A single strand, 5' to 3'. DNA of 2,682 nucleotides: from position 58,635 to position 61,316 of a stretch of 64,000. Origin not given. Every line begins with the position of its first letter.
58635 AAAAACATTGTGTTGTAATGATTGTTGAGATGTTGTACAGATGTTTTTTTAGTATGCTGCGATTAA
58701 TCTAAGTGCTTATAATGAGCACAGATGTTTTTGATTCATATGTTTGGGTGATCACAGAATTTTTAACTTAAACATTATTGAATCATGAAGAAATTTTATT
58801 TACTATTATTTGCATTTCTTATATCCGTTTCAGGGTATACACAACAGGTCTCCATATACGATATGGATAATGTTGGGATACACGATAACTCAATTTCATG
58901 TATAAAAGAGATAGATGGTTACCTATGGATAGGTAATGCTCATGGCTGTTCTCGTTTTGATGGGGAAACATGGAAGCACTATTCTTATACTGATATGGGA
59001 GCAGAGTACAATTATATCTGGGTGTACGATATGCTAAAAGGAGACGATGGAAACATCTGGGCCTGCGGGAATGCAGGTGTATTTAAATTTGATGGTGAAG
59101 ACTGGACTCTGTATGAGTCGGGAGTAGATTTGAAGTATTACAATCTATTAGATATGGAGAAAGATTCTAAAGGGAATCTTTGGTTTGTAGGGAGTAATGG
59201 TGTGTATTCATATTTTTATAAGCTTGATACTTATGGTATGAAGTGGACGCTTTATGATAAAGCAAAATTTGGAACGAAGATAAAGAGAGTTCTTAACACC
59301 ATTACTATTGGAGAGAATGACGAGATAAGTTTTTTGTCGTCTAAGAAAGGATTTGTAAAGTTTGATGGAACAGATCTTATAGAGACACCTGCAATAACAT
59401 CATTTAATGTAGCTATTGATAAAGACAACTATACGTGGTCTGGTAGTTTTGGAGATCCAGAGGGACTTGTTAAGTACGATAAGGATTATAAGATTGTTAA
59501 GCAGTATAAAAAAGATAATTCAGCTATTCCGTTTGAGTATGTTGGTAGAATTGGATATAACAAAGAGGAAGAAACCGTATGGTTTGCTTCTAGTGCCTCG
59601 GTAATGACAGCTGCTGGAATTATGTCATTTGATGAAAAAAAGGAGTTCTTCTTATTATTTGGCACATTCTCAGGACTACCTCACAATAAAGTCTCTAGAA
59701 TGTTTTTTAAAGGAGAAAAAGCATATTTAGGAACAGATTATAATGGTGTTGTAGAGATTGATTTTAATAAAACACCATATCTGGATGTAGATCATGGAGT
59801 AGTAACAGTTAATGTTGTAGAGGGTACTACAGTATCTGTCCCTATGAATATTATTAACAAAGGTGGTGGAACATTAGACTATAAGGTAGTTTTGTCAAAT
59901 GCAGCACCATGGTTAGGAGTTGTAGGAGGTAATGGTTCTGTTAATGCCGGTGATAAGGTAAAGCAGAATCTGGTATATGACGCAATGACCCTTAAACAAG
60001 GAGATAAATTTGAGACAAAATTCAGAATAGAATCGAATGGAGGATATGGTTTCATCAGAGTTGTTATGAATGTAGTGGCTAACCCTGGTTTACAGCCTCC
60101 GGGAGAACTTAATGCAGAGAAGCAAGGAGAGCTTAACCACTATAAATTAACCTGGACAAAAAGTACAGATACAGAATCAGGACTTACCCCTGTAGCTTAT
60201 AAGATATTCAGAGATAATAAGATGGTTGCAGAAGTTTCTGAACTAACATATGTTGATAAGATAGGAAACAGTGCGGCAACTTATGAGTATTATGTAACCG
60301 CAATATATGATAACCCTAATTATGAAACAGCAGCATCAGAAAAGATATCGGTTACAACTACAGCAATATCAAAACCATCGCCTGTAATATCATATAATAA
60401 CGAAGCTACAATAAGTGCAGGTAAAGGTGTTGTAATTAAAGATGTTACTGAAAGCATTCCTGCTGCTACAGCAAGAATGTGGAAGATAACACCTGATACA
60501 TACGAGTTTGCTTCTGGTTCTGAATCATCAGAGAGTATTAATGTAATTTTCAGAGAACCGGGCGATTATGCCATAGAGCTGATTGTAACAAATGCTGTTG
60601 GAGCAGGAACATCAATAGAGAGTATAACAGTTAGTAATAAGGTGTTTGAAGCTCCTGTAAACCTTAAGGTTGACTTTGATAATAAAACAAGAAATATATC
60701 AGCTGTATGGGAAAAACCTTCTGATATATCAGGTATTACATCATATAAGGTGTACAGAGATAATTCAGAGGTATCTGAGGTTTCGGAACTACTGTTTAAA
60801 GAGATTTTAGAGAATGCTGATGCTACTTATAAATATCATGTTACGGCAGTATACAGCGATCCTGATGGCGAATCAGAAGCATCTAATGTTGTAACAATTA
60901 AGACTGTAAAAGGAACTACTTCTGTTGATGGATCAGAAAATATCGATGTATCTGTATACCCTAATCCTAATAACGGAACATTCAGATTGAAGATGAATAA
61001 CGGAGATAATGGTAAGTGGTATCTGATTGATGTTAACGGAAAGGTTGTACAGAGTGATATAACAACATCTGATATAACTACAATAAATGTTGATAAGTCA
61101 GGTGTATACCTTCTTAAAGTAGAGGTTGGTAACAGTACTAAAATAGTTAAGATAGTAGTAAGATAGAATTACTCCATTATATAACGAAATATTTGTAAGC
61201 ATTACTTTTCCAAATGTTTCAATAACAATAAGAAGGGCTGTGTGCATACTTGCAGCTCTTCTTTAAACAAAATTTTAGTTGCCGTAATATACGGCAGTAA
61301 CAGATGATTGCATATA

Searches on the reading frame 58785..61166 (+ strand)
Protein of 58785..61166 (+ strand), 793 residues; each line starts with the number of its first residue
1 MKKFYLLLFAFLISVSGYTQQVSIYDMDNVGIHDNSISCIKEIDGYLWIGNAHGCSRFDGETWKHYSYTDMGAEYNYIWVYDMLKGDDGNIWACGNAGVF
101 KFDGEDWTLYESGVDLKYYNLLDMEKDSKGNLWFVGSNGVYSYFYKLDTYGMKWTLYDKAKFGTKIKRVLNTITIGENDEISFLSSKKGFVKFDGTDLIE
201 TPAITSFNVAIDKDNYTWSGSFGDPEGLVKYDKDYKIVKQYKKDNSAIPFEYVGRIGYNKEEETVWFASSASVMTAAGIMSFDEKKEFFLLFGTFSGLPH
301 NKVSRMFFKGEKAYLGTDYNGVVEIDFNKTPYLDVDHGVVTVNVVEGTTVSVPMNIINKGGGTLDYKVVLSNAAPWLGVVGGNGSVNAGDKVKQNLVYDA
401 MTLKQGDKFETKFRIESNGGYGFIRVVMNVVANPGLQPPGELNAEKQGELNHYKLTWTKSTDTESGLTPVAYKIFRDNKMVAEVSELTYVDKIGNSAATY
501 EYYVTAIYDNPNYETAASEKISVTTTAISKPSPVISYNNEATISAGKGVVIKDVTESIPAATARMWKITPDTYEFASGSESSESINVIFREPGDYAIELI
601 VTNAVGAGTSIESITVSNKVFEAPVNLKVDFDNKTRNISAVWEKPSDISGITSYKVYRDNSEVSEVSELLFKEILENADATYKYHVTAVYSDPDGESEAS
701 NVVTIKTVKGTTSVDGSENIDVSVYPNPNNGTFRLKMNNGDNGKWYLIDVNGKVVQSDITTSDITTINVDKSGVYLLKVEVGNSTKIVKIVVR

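Call 11: search_protein_families(library=pfam, proteins=[window:58785-61166:+], max_evalue=0.001)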
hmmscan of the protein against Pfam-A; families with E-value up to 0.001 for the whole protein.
window:58785-61166:+ (793 aa): 4 families
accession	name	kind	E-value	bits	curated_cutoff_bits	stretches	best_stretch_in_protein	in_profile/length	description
PF18962.6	Por_Secre_tail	-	2.8e-09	37.6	27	1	724-792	1-75/75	Secretion system C-terminal sorting domain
PF07494.17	Reg_prop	-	1.7e-06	27.9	20.4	0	32-51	2-22/24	Two component regulator propeller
PF25523.1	Ig_RIMBP2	-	2.3e-05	24.8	27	0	622-706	4-99/105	RIMBP2-like, immunoglobulin-like domain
PF00801.26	PKD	-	0.00057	20.3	23.5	0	573-611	32-75/80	PKD domain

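Call 108: find_encoding_contigs(protein=window:58785-61166:+, flank=10000, max_places=2)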
Protein window:58785-61166:+ (793 aa): 2 contigs read that carry it; 2 places shown.
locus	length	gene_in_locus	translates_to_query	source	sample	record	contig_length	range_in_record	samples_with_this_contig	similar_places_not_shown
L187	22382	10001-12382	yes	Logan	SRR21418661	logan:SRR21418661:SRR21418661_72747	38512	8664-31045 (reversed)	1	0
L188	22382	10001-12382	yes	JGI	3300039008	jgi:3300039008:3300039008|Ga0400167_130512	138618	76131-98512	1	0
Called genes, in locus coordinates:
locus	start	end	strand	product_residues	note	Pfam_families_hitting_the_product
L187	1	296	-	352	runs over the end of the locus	PF02129:Peptidase_S15, PF01738:DLH (weak)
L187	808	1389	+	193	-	-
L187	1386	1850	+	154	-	-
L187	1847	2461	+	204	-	-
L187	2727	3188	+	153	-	PF22381:Staph_reg_Sar_Rot (weak), PF01047:MarR, PF12802:MarR_2, PF13463:HTH_27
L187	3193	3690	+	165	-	PF01042:Ribonuc_L-PSP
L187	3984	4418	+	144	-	-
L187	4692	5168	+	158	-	PF05099:TerB (faint)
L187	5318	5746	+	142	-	PF20225:DUF6584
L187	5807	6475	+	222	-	-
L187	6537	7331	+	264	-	PF01381:HTH_3, PF12844:HTH_19, PF13560:HTH_31 (faint), PF13274:SocA_Panacea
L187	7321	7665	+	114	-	-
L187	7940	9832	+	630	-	PF00515:TPR_1 (faint), PF07719:TPR_2 (faint), PF13176:TPR_7 (faint), PF13181:TPR_8 (faint), PF13424:TPR_12 (weak), PF13424:TPR_12, PF13374:TPR_10 (weak), PF13424:TPR_12, +1 more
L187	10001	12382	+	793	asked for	PF07494:Reg_prop (faint), PF18962:Por_Secre_tail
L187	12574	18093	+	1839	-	PF20009:GEVED, PF00801:PKD (faint), PF18911:PKD_4 (faint), PF18370:RGI_lyase (faint), PF03415:Peptidase_C11, PF18962:Por_Secre_tail (weak)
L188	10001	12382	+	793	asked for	PF07494:Reg_prop (faint), PF18962:Por_Secre_tail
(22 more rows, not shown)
